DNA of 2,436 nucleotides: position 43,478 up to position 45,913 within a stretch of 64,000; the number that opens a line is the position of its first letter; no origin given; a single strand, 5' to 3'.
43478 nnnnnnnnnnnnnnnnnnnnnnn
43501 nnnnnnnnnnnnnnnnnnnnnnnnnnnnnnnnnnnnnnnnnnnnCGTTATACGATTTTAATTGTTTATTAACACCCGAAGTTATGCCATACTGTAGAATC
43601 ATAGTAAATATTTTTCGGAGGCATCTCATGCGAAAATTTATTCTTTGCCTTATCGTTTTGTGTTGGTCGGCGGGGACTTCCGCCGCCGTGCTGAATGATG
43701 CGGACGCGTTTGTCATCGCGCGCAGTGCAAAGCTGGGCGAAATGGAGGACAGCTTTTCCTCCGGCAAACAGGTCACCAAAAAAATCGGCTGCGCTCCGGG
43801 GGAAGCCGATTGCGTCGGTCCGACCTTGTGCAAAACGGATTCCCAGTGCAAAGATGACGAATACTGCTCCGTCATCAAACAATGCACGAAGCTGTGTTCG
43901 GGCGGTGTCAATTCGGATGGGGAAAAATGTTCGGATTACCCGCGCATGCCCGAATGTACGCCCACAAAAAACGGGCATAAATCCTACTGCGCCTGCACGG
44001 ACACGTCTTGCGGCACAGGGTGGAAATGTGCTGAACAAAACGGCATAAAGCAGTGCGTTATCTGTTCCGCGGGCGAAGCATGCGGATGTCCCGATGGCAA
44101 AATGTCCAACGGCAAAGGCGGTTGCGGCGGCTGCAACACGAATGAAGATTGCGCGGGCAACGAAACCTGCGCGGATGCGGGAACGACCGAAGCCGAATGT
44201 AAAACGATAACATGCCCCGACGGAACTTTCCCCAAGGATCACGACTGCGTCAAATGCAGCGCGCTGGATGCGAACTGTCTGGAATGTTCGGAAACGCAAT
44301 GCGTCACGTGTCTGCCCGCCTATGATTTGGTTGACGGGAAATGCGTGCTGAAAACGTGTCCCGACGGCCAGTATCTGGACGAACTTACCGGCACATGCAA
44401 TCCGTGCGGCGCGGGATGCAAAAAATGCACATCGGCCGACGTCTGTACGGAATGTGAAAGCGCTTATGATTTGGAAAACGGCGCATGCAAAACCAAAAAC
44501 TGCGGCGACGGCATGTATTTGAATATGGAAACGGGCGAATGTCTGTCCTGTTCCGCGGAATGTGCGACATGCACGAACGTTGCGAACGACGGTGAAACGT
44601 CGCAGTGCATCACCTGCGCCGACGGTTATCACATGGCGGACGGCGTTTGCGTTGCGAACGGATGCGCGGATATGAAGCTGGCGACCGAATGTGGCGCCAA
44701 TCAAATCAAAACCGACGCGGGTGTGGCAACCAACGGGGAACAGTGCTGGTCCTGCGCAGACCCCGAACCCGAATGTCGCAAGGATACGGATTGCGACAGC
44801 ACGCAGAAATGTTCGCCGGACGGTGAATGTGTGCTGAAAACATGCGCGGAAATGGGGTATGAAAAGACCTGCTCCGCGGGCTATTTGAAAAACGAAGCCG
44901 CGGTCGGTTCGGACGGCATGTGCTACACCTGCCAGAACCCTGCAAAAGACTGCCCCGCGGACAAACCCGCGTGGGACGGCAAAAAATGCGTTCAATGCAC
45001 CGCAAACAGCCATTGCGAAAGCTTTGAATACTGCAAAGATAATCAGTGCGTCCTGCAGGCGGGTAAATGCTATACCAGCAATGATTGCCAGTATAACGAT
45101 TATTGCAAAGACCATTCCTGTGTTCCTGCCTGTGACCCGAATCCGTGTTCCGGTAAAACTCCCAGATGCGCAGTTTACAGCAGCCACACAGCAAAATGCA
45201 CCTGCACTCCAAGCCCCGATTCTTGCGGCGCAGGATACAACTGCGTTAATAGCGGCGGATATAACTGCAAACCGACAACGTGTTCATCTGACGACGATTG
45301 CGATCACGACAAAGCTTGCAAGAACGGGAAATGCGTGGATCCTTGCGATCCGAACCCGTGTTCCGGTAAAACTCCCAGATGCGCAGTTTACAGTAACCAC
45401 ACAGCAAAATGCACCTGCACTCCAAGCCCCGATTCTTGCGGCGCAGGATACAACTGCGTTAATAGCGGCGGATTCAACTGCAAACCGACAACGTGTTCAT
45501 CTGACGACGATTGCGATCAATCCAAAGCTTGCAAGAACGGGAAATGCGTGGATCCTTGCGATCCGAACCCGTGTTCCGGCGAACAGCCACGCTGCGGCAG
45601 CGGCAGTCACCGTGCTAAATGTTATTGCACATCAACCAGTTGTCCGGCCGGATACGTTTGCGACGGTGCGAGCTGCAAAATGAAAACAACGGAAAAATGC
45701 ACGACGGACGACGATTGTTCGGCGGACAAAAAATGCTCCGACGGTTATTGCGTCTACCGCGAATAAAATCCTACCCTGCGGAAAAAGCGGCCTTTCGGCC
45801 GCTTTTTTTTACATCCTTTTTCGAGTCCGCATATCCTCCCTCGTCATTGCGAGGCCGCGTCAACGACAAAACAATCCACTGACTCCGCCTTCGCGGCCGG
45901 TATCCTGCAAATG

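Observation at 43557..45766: CtrA-box-preceded gene for a 712-aa secreted protein that is about 15% cysteine, with furin/VSP-like CxxC modules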

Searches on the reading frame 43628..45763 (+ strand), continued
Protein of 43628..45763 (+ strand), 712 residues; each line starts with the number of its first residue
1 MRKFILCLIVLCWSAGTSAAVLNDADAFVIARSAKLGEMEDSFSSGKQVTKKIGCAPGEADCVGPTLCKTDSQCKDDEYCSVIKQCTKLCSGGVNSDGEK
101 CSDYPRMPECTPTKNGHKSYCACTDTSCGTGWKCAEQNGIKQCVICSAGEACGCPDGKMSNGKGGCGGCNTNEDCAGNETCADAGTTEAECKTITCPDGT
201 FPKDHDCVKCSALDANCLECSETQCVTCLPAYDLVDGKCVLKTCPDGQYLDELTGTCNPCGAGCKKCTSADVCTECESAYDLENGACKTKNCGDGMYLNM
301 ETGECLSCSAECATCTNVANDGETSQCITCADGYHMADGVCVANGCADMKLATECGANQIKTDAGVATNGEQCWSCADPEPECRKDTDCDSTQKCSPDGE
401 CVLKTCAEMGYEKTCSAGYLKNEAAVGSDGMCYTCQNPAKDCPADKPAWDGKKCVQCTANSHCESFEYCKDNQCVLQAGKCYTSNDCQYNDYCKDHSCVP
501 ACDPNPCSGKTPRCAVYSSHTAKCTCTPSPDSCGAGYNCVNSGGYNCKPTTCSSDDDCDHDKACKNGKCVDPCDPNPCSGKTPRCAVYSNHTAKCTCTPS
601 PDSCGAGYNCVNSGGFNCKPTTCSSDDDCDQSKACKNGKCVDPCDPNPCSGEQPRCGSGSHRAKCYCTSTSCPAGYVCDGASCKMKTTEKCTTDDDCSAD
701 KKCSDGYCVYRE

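Call 87: find_related_loci(query=A1, collection=metagenome_contigs, flank=1500)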
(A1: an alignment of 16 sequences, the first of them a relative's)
Query A1 (712 aa) in metagenome_contigs; peptide patterns used: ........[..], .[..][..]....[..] (x = any residue, [..] = any of these).
313 stretches matched a pattern; 10 encode a relative of the query (tblastn E <= 1e-3); 10 distinct loci.
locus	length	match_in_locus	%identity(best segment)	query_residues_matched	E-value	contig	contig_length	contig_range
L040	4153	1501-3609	76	1-712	0e+0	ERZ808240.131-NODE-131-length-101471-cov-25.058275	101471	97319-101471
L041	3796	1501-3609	76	1-712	0e+0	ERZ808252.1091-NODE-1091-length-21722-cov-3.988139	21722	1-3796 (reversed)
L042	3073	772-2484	91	1-712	0e+0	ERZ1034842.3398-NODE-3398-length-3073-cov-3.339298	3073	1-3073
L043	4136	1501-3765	46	1-711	2e-176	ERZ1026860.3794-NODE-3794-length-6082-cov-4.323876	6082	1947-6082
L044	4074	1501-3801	41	1-712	1e-151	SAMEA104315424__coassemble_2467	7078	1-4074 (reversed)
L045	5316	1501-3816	35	1-710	9e-93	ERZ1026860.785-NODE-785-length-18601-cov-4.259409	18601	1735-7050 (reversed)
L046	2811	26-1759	34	1-612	5e-78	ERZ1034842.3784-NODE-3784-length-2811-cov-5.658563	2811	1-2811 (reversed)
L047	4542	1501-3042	36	21-498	2e-74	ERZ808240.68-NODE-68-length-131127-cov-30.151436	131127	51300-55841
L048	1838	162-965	40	1-263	3e-41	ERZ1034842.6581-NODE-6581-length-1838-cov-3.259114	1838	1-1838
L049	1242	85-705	38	1-210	1e-39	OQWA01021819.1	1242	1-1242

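Call 93: search_dna_similar(query=window:43628-45763:+, collection=phages, mode=protein, max_evalue=0.001, max_rows=10)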
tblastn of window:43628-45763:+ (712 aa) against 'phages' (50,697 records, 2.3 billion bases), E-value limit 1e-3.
No match.

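Call 94: search_dna_similar(query=window:43628-45763:+, collection=plasmids, mode=protein, max_evalue=0.001, max_rows=10)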
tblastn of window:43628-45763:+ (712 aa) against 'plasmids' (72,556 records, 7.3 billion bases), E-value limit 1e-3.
No match.

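Call 95: find_related_loci(query=A1, collection=viral_contigs, flank=3000)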
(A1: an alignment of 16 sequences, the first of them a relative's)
Query A1 (712 aa) in viral_contigs; peptide patterns used: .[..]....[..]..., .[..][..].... (x = any residue, [..] = any of these).
106 stretches matched a pattern, but none encodes a relative of the query by tblastn (E <= 1e-3).

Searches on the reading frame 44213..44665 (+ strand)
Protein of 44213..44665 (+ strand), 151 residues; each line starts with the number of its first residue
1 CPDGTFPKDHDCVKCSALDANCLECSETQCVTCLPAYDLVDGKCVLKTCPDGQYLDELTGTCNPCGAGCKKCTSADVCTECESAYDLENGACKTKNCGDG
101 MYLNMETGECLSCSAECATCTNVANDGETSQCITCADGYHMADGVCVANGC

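Call 54: search_protein_families(library=pfam, proteins=[window:44213-44662:+], max_evalue=10)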
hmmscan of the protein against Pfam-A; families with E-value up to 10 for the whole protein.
seq(150 aa): 3 families
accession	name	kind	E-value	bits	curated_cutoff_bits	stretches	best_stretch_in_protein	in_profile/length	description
PF03302.18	VSP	-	0.015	14.6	31.4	1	12-113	58-161/397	Giardia variant-specific surface protein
PF23004.2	PHDvar_NSD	-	0.038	14.5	27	1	117-141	1-25/47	Histone-lysine N-methyltransferase NSD-like, variant PHD zinc finger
PF13948.11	DUF4215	-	0.043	14.6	27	2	78-120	1-43/47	Domain of unknown function (DUF4215)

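Call 72: find_homologous_proteins(query=window:44213-44665:+, max_evalue=0.001)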
Query seq(151 aa): 3 candidates shared short words with the query, none scored E <= 0.001.

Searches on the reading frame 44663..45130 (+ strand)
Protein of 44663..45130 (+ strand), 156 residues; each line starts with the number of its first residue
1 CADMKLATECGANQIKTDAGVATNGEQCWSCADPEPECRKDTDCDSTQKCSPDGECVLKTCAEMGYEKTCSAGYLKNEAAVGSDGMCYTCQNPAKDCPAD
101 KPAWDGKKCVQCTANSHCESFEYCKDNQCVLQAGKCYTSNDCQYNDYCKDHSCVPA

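Call 54: search_protein_families(library=pfam, proteins=[window:44663-45130:+], max_evalue=10)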
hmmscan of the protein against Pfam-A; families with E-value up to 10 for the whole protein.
seq(156 aa): 1 family
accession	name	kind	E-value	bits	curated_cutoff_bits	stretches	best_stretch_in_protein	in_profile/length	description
PF23416.1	DUF7107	-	0.027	15.2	24.6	1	111-154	1-47/48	Domain of unknown function (DUF7107)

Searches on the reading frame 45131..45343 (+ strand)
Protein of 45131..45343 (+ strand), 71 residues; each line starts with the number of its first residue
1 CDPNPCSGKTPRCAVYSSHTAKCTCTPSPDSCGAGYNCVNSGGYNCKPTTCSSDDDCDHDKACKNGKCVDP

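Call 54: search_protein_families(library=pfam, proteins=[window:45131-45343:+], max_evalue=10)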
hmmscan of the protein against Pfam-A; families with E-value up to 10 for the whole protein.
seq(71 aa): 2 families
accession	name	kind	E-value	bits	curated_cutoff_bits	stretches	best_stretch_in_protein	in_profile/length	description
PF21164.2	Dumpy_DPY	-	0.0011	19.4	27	1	51-71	4-24/24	Dumpy, DPY module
PF23416.1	DUF7107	-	4.9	8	24.6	1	31-69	7-47/48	Domain of unknown function (DUF7107)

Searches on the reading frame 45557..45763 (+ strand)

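Call 54: search_protein_families(library=pfam, proteins=[window:45557-45763:+], max_evalue=10)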
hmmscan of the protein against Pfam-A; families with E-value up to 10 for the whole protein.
seq(69 aa): 3 families
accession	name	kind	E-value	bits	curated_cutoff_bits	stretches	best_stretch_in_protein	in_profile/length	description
PF23416.1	DUF7107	-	0.0068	17.2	24.6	1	25-66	4-47/48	Domain of unknown function (DUF7107)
PF00095.26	WAP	-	0.036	14.8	20.8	1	28-65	4-34/41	WAP-type (Whey Acidic Protein) 'four-disulfide core'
PF03850.20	Tfb4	-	0.54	10.2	27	1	17-50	237-271/273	Transcription factor Tfb4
